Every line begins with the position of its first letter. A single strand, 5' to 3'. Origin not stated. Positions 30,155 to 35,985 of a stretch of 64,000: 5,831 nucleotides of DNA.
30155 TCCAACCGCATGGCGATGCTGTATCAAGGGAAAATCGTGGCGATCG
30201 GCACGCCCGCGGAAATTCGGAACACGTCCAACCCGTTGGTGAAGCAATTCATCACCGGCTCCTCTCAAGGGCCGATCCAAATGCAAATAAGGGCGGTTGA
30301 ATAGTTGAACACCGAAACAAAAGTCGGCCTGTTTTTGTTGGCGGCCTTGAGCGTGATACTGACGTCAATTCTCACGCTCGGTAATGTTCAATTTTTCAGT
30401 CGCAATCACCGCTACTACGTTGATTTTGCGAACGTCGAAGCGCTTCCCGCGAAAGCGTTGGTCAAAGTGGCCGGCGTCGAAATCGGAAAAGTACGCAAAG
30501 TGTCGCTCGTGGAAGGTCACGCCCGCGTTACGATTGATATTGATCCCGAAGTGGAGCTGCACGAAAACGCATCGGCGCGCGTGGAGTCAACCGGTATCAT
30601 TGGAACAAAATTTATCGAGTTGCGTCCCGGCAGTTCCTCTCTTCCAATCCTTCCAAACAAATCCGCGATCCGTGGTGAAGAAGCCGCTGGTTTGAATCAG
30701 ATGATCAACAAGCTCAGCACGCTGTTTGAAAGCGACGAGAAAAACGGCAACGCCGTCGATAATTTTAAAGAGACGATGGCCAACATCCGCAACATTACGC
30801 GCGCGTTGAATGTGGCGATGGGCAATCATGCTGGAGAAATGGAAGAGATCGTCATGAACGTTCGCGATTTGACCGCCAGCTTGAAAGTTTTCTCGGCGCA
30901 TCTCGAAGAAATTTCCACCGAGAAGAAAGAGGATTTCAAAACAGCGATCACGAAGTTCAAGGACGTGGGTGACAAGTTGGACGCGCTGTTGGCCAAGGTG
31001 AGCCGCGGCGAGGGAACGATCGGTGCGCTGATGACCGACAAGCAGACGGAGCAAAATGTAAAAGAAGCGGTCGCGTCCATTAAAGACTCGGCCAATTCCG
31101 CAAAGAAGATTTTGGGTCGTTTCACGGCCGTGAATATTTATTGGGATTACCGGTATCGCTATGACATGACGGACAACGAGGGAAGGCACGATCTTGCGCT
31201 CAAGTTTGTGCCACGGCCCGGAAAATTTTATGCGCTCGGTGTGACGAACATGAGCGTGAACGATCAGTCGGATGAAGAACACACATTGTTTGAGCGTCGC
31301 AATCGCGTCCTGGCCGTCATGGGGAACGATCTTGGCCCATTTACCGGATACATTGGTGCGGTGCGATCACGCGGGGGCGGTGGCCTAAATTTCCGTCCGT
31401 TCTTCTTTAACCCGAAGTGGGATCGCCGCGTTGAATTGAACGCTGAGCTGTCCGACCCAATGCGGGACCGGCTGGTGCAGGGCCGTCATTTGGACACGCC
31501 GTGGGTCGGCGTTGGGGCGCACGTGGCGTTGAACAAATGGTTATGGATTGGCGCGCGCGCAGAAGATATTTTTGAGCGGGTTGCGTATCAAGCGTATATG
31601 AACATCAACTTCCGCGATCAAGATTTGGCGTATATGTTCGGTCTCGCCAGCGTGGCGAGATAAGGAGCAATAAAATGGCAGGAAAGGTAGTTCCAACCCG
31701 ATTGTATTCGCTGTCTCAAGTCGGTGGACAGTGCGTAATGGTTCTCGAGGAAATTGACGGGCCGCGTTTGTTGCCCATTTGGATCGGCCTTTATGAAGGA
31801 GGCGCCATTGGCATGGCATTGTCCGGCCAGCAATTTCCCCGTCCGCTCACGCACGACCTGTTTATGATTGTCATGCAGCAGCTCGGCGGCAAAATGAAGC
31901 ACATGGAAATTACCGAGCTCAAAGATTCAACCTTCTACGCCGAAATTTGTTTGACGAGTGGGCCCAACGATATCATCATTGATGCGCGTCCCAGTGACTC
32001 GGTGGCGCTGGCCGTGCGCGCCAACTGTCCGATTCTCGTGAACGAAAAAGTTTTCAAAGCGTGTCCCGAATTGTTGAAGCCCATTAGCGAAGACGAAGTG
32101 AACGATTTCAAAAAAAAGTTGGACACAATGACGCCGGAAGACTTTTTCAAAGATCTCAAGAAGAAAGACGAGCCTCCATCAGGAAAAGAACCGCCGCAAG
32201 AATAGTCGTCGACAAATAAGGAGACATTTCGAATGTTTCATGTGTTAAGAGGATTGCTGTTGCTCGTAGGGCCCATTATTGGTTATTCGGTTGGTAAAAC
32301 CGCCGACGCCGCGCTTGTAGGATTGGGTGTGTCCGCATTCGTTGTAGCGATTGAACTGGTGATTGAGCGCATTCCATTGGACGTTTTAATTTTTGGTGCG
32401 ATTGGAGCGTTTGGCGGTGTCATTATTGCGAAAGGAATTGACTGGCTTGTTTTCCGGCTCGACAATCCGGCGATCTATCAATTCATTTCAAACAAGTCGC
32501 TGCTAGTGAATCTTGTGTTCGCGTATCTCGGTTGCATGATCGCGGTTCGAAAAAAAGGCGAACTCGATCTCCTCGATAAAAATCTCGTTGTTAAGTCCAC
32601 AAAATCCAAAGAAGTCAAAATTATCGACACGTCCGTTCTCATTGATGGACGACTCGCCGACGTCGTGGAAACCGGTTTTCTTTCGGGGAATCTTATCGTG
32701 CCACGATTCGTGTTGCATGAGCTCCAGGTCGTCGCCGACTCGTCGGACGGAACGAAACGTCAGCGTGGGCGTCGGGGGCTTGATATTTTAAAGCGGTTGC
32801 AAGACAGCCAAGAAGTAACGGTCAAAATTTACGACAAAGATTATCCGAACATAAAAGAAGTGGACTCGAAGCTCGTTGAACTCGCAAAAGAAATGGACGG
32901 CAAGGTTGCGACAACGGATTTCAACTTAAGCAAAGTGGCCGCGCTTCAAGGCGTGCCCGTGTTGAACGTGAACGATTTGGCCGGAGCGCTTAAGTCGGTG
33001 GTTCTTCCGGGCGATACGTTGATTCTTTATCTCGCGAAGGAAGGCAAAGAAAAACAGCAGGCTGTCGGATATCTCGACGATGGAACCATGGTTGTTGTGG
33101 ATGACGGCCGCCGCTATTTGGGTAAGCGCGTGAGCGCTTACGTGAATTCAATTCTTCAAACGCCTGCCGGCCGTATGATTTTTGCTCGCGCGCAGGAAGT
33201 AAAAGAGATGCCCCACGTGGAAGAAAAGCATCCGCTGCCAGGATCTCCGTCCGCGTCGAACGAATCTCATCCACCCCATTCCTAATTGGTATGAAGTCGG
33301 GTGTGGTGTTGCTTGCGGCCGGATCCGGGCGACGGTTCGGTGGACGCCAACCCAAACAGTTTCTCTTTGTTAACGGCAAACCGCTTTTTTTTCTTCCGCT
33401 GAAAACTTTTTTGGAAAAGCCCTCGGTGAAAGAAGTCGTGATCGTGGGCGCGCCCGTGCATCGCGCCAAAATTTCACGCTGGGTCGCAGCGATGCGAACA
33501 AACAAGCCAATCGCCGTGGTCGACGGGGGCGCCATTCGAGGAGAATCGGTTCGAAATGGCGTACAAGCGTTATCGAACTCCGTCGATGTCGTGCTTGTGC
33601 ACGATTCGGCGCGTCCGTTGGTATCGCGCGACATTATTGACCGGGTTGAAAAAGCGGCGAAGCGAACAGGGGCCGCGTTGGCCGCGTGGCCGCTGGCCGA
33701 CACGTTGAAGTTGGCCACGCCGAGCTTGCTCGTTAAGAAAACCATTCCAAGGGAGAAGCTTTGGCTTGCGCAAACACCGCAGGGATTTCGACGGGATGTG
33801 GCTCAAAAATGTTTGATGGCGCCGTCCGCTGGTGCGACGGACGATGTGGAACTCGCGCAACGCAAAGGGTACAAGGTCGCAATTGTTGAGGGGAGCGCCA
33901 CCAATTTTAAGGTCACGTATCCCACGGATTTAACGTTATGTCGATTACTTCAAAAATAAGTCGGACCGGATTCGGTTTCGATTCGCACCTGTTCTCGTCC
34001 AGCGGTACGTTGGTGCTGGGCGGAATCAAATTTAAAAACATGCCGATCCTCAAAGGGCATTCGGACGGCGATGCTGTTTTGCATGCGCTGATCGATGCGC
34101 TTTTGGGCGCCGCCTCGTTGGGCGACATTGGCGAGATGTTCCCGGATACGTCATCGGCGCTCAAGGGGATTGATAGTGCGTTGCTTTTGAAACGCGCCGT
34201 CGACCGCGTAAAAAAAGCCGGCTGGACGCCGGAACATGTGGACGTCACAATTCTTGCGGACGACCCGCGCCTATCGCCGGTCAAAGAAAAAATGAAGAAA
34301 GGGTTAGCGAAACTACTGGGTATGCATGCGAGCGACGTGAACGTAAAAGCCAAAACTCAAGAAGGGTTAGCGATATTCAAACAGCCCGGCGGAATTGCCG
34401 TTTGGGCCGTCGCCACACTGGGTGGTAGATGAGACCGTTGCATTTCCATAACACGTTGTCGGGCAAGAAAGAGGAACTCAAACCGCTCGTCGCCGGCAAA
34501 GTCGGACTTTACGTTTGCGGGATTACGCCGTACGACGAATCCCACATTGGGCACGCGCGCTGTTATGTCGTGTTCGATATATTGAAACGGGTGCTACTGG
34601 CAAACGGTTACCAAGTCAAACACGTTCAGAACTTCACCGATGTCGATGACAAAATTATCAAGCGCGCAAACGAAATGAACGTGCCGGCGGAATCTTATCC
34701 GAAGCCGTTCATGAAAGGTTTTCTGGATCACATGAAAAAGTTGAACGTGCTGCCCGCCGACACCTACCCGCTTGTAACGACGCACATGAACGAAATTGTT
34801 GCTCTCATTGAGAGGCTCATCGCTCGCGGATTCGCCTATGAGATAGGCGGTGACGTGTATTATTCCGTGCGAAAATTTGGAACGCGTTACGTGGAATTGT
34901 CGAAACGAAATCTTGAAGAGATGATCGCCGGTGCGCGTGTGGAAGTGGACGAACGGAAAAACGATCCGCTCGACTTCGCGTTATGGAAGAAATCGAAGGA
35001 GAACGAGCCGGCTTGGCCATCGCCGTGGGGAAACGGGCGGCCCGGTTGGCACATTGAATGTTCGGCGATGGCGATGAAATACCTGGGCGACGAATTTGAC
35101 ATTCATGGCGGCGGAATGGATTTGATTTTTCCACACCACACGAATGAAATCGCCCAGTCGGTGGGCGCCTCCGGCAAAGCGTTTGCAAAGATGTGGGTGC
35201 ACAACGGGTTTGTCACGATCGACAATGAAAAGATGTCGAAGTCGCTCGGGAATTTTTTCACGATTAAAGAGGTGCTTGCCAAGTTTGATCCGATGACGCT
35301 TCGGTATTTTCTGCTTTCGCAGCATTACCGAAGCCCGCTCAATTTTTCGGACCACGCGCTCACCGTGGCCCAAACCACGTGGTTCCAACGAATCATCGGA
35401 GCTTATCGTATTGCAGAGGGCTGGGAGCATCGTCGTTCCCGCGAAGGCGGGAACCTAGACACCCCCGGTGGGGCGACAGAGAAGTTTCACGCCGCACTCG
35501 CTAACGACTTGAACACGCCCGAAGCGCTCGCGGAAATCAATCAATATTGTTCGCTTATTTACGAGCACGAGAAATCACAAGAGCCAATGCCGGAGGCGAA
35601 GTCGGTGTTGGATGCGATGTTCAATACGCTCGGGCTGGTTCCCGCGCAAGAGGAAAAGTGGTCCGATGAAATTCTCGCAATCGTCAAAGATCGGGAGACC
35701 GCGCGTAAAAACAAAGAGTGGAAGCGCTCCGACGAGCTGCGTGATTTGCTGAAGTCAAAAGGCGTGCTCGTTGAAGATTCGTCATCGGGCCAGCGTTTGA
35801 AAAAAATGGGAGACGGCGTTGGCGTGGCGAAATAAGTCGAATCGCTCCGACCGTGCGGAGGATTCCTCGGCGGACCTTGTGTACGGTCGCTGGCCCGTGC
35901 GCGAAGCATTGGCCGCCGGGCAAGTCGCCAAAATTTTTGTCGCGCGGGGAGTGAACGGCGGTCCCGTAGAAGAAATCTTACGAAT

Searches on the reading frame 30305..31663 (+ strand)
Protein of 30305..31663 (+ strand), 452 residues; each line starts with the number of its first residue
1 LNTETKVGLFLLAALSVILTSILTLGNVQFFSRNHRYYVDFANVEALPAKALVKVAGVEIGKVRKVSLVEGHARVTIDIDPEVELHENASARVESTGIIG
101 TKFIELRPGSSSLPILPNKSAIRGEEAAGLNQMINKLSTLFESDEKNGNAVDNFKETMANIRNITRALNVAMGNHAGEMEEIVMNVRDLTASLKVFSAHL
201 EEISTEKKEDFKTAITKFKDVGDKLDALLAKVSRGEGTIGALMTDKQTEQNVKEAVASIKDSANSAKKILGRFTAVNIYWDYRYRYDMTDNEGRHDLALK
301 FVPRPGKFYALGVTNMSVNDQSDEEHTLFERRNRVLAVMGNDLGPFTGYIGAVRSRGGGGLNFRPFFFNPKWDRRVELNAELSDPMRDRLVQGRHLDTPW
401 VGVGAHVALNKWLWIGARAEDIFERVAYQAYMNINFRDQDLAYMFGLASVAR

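Call 86: search_protein_families(library=pfam, proteins=[window:30305-31663:+], max_evalue=0.0001)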
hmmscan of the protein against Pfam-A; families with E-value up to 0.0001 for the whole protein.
window:30305-31663:+ (452 aa): 1 family
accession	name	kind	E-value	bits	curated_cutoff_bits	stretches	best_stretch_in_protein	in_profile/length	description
PF02470.25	MlaD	-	2.1e-17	63.5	25.1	1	34-109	2-81/81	MlaD protein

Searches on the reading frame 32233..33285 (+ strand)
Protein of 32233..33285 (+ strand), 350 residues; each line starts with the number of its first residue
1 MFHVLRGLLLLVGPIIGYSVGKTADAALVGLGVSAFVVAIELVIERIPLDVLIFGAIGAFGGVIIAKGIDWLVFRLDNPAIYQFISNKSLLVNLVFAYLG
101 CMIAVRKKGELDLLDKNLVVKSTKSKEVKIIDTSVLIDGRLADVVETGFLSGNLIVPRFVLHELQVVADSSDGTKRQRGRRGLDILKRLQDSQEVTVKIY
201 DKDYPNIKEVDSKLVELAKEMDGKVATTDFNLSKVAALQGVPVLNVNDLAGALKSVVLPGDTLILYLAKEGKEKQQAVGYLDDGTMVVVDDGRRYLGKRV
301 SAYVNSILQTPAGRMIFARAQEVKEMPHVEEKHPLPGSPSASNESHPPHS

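Call 63: search_protein_families(library=pfam, proteins=[window:32233-33285:+], max_evalue=0.001)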
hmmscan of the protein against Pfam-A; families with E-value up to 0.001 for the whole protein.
window:32233-33285:+ (350 aa): 2 families
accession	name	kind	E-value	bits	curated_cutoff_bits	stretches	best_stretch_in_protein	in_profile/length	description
PF01850.27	PIN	-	1.7e-06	29.1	23.6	1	130-237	2-119/120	PIN domain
PF18477.7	PIN_9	-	1.6e-05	25.6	26.3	1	153-245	30-112/116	PIN like domain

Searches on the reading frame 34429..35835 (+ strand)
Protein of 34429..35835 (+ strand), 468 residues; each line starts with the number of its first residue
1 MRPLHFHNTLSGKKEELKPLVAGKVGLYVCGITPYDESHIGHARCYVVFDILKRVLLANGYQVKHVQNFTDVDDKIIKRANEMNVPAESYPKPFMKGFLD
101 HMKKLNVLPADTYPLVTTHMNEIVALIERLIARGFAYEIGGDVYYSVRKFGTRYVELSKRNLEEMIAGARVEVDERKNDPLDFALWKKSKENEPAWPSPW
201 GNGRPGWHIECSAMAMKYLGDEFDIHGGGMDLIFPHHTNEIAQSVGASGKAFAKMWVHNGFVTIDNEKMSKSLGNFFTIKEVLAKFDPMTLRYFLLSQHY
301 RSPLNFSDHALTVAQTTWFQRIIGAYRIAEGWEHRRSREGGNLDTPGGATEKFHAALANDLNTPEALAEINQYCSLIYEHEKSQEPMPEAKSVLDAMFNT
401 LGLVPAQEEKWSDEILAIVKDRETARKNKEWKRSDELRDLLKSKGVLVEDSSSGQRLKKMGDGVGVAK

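Call 86: search_protein_families(library=pfam, proteins=[window:34429-35835:+], max_evalue=0.0001)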
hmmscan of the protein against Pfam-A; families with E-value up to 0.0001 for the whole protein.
window:34429-35835:+ (468 aa): 6 families
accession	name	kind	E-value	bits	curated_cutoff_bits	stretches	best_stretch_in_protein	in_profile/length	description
PF01406.26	tRNA-synt_1e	-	8.3e-129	429.7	27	1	18-315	3-300/301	tRNA synthetases class I (C) catalytic domain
PF09334.17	tRNA-synt_1g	-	3.7e-14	52.7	20.1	1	234-307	293-367/391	tRNA synthetases class I (M)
PF23493.1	CysS_C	-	5.3e-07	30.1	23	1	412-455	5-48/51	Cysteinyl-tRNA ligase anticodon binding domain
PF01921.24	tRNA-synt_1f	-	5.9e-07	29.2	27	0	261-307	274-321/360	tRNA synthetases class I (K)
PF00133.28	tRNA-synt_1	-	3.7e-05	23.1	22.7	0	224-306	330-413/414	tRNA synthetases class I (I, L, M and V)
PF09190.17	DALR_2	-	5.4e-05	24.1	22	0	352-403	1-55/57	DALR domain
